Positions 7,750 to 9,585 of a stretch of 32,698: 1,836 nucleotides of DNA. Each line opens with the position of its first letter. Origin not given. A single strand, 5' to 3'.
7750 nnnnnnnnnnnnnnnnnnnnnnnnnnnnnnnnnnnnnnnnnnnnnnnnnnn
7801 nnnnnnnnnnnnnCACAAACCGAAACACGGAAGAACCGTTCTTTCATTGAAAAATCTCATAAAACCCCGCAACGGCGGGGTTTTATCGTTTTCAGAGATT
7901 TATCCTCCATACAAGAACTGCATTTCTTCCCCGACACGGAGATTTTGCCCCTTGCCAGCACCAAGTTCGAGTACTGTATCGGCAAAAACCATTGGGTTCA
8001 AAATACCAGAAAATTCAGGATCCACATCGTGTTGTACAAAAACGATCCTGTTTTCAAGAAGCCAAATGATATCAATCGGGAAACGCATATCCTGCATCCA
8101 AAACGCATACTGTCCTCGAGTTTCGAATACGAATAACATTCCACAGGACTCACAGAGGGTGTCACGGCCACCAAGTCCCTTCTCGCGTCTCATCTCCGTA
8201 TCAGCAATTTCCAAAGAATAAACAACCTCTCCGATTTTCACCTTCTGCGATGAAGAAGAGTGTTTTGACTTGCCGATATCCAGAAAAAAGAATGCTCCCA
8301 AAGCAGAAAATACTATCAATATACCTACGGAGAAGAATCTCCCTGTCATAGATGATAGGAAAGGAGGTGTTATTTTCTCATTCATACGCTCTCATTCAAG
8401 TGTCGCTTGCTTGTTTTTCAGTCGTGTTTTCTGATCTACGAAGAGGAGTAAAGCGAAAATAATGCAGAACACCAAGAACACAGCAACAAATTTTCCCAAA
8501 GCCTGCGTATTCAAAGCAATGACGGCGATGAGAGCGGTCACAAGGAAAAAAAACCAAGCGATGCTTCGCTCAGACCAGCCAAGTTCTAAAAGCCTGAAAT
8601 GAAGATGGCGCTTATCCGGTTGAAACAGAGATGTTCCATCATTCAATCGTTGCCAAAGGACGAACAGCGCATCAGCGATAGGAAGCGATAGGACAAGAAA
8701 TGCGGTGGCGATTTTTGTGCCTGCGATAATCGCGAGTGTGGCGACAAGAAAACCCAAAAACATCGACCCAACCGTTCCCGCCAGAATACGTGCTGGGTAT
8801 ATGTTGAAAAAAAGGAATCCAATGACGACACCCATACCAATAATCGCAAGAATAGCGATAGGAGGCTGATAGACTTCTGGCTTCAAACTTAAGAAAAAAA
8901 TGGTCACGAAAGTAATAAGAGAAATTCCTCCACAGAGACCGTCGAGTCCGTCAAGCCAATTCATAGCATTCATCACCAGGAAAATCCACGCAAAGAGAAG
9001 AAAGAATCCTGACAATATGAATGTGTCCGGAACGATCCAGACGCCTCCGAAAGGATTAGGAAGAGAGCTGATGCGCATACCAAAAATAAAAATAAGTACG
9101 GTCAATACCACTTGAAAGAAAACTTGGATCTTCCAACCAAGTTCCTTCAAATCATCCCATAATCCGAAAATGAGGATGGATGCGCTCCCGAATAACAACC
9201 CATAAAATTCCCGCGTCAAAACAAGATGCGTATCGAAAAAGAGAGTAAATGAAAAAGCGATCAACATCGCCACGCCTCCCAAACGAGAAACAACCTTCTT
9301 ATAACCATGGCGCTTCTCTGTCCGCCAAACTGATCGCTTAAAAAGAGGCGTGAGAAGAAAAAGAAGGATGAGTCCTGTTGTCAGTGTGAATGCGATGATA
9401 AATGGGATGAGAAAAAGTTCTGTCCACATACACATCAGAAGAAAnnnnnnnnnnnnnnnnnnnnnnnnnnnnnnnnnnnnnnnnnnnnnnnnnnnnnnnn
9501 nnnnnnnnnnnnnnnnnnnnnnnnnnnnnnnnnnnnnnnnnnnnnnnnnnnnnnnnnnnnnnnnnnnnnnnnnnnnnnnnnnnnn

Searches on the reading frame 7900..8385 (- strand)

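Call 50: search_protein_families(library=pfam, proteins=[window:7900-8385:-])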
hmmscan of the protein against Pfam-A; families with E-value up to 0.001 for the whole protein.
window:7900-8385:- (161 aa): 1 family
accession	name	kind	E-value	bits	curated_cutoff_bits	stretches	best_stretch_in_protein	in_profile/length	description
PF02643.20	DUF192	-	1.2e-22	80.2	27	1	57-156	2-95/96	Uncharacterized ACR, COG1430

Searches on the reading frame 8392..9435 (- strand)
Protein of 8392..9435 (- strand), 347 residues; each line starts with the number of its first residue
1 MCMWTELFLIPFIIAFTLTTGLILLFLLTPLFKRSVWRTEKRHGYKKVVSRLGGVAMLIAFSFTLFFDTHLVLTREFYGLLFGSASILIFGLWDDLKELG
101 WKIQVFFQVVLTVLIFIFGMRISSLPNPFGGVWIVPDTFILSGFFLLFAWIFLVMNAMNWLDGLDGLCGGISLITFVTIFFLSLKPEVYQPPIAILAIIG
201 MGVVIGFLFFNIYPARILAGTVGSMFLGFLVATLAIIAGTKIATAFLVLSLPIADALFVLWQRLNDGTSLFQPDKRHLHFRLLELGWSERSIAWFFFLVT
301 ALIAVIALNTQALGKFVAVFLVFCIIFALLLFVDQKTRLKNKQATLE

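Call 50: search_protein_families(library=pfam, proteins=[window:8392-9435:-])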
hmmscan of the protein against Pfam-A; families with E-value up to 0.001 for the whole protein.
window:8392-9435:- (347 aa): 1 family
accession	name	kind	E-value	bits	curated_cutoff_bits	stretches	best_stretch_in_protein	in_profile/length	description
PF00953.26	Glycos_transf_4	-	8.5e-32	110.8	27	1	79-238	3-159/160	Glycosyl transferase family 4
